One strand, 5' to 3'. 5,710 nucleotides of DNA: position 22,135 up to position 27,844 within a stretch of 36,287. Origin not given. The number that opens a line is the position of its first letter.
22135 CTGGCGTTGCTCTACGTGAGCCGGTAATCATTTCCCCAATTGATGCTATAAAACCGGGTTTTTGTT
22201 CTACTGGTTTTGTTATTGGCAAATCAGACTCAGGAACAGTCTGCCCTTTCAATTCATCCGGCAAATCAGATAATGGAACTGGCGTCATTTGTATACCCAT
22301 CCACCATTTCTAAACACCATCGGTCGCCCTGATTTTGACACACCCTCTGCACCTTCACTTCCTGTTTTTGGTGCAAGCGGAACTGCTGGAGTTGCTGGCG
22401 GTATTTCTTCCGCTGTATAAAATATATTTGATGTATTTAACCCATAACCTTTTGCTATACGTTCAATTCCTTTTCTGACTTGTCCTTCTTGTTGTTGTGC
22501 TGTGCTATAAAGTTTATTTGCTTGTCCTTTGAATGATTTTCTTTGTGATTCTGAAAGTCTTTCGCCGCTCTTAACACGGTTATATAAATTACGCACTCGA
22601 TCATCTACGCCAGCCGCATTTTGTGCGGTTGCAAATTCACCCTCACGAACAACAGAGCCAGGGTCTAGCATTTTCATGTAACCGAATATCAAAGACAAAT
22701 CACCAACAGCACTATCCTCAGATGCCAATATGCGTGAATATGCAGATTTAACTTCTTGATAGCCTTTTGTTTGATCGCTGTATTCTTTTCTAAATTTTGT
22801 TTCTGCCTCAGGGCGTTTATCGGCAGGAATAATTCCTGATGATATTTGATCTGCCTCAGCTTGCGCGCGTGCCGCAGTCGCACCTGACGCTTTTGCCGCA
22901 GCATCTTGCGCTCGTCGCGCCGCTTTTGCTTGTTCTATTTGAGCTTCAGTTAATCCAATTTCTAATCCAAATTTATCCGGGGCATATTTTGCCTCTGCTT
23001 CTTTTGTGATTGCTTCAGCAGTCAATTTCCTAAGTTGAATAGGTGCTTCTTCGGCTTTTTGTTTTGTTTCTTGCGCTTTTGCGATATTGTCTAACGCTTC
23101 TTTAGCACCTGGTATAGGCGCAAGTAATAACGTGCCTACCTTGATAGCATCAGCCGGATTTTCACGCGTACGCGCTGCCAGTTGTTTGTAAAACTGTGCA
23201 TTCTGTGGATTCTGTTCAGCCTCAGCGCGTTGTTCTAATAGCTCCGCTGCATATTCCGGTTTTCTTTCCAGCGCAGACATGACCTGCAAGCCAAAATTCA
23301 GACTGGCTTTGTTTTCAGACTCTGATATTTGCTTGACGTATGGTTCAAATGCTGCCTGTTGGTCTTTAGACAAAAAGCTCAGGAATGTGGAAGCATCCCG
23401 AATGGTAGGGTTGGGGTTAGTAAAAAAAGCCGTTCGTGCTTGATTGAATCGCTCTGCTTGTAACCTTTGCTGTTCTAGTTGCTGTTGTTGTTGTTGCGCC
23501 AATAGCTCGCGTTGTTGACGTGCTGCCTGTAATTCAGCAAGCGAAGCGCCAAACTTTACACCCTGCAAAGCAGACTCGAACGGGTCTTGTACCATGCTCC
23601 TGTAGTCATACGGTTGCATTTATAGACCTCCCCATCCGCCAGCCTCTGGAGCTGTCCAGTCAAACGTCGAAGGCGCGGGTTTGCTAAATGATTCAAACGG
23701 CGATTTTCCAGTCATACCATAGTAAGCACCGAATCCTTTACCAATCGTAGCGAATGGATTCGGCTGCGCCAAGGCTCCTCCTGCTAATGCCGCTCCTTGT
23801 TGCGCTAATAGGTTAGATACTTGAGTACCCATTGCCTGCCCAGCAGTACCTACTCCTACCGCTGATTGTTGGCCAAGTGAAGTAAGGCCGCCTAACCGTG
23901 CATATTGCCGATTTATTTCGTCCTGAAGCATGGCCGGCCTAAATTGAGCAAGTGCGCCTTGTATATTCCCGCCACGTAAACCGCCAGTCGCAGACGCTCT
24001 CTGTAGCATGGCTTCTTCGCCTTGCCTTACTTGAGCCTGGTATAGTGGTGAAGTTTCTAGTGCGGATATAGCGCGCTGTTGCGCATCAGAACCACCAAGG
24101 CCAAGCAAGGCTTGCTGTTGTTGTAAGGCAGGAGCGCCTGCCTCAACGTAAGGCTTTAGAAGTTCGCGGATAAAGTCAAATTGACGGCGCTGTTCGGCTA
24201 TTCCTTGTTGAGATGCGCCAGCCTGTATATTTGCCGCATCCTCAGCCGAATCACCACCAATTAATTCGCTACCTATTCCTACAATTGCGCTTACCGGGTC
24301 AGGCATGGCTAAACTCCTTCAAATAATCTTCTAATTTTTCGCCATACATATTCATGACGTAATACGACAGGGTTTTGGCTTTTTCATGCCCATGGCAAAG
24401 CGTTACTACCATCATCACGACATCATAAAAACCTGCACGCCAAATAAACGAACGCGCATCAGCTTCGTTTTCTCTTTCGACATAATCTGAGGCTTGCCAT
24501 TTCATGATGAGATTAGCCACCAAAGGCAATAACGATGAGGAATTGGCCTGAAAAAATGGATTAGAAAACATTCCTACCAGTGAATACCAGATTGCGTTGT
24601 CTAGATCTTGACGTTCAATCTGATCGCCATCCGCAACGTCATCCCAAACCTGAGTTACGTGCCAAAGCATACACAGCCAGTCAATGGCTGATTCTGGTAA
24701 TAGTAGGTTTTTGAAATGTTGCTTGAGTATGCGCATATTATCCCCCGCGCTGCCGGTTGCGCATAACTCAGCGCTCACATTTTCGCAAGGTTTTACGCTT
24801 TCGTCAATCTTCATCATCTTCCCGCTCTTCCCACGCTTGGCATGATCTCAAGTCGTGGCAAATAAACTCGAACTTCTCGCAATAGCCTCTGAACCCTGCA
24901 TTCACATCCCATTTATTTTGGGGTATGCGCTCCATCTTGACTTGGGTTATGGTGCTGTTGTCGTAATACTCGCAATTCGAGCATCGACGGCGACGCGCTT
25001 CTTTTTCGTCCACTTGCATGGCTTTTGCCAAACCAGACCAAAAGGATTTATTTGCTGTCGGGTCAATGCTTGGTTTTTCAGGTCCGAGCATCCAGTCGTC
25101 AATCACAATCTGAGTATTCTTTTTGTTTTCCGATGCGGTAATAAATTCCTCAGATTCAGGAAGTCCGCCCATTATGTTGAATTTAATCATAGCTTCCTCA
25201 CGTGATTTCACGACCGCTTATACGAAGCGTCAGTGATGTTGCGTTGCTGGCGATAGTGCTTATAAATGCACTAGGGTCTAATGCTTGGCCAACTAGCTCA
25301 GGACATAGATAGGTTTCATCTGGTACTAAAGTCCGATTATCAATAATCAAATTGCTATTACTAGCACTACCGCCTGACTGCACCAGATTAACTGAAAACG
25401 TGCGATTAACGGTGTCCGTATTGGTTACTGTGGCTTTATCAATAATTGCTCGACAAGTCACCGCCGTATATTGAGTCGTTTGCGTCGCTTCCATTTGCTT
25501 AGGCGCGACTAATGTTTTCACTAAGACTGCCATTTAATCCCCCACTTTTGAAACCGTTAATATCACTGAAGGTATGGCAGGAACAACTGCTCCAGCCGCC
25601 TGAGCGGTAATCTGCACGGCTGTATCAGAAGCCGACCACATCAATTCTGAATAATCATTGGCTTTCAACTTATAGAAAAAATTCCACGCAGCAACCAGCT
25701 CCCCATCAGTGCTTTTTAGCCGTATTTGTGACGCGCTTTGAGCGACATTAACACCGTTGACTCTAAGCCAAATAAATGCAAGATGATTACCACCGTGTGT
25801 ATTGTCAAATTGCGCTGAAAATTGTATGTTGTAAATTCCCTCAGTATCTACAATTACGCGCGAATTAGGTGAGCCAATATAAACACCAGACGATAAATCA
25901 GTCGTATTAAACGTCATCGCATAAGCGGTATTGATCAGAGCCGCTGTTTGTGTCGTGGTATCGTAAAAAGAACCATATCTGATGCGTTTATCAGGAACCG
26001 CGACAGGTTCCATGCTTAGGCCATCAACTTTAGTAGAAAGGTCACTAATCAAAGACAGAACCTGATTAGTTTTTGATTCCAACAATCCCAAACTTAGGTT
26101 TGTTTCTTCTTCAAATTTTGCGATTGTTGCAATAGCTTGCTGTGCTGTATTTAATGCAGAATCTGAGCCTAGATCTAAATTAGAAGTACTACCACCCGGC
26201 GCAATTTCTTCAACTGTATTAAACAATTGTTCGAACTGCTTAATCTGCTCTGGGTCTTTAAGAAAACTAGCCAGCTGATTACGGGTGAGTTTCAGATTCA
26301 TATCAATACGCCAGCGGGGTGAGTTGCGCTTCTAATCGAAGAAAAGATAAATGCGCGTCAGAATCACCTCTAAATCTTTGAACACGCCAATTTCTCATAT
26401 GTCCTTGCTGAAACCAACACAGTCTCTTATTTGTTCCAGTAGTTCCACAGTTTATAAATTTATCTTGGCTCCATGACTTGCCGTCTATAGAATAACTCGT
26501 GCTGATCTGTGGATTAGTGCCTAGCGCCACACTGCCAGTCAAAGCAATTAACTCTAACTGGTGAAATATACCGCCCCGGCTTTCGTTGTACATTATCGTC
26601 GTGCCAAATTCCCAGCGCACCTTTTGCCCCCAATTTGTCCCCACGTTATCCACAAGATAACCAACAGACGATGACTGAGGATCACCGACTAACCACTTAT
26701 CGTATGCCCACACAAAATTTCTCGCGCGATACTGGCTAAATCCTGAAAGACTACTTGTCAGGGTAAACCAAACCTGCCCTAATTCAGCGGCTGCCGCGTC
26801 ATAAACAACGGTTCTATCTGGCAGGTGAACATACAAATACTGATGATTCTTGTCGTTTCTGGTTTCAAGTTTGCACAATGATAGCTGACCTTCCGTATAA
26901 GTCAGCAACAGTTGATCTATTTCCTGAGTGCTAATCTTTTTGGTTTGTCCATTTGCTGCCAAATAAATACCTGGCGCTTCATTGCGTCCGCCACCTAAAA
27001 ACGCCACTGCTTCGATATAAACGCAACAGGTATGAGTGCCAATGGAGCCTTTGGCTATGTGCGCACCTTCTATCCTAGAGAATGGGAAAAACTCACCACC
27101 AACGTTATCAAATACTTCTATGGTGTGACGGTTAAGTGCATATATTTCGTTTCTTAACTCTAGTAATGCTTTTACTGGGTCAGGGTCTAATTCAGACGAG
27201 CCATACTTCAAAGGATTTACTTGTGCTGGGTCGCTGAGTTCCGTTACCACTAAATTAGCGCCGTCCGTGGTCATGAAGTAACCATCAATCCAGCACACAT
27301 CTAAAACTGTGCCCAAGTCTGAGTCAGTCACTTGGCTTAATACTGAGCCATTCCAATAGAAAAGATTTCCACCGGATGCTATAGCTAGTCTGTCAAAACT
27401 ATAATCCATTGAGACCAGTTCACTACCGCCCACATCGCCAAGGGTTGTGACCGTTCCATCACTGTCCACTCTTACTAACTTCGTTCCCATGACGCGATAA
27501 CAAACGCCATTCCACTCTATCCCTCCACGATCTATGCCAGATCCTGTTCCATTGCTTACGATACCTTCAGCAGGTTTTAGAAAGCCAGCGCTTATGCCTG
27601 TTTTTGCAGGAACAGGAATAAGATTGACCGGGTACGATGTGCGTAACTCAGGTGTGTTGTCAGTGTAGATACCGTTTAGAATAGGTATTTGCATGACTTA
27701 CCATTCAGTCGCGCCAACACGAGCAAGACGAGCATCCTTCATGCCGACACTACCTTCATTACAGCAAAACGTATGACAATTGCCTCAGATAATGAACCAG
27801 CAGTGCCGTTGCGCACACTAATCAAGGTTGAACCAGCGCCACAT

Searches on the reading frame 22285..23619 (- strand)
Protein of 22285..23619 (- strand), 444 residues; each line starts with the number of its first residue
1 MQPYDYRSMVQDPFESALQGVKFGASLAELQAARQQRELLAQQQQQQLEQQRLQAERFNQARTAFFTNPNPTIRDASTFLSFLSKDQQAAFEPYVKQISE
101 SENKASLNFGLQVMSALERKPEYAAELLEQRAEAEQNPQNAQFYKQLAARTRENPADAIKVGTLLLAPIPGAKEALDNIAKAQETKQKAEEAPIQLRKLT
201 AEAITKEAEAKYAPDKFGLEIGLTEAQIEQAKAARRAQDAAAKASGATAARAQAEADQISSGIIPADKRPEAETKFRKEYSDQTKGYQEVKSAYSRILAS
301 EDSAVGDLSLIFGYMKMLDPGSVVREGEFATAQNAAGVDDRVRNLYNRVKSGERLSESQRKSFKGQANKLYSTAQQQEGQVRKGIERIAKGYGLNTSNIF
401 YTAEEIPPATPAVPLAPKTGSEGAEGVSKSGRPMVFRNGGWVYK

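Call 11: search_protein_families(library=pfam, proteins=[window:22285-23619:-])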
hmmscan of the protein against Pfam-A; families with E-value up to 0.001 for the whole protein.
window:22285-23619:- (444 aa): 0 families

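Call 32: search_protein_families(library=phrogs, proteins=[window:22285-23619:-], max_evalue=0.01)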
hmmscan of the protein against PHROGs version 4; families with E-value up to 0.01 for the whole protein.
window:22285-23619:- (444 aa): 1 family
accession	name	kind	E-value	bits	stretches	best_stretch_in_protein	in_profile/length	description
phrog_13634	-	unknown function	3.6e-31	109.5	1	271-402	218-353/403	-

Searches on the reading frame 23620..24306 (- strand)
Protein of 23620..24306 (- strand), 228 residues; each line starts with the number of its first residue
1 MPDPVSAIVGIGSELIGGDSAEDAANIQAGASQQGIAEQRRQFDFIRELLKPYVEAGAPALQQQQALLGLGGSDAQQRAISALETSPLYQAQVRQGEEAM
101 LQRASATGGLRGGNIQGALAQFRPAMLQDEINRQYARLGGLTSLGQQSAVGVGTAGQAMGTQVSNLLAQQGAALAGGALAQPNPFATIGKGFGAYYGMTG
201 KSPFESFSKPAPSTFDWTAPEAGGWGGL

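Call 32: search_protein_families(library=phrogs, proteins=[window:23620-24306:-], max_evalue=0.01)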
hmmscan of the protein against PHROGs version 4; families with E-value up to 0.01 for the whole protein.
window:23620-24306:- (228 aa): 1 family
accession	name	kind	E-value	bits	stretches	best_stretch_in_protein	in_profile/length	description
phrog_598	-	DNA, RNA and nucleotide metabolism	2.8e-40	139.5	1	6-202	12-208/240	DNA ejection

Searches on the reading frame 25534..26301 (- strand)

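Call 32: search_protein_families(library=phrogs, proteins=[window:25534-26301:-], max_evalue=0.01)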
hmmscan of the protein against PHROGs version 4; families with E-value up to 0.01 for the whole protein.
window:25534-26301:- (255 aa): 0 families

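Call 58: search_protein_families(library=pfam, proteins=[window:25534-26301:-], max_evalue=0.01)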
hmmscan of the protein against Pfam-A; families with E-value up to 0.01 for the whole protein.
window:25534-26301:- (255 aa): 1 family
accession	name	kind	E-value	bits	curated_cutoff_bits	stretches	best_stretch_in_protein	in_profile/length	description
PF18573.7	BclA_C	-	0.0002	21.7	38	1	112-238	3-120/128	BclA C-terminal domain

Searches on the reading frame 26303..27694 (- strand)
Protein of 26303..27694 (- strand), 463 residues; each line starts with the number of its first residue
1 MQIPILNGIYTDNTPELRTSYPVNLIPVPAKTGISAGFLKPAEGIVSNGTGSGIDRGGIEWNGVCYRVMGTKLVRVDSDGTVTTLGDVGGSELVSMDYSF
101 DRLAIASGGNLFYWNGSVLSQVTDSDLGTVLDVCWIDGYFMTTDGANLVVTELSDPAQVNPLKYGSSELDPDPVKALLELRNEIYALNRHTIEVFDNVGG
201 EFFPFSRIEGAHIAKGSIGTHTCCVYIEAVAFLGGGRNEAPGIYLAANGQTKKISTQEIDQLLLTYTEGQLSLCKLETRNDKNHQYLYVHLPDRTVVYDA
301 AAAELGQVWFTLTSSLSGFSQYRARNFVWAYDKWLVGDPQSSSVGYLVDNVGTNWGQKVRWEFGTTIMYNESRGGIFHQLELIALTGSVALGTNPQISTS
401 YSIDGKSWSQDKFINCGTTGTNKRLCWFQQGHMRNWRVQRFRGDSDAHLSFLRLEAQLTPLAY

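Call 11: search_protein_families(library=pfam, proteins=[window:26303-27694:-])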
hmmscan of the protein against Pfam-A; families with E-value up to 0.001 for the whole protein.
window:26303-27694:- (463 aa): 1 family
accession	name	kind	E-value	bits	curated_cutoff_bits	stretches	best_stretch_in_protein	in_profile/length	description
PF11134.13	Phage_stabilise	-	6.7e-38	130.9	25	1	2-435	2-445/469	Phage stabilisation protein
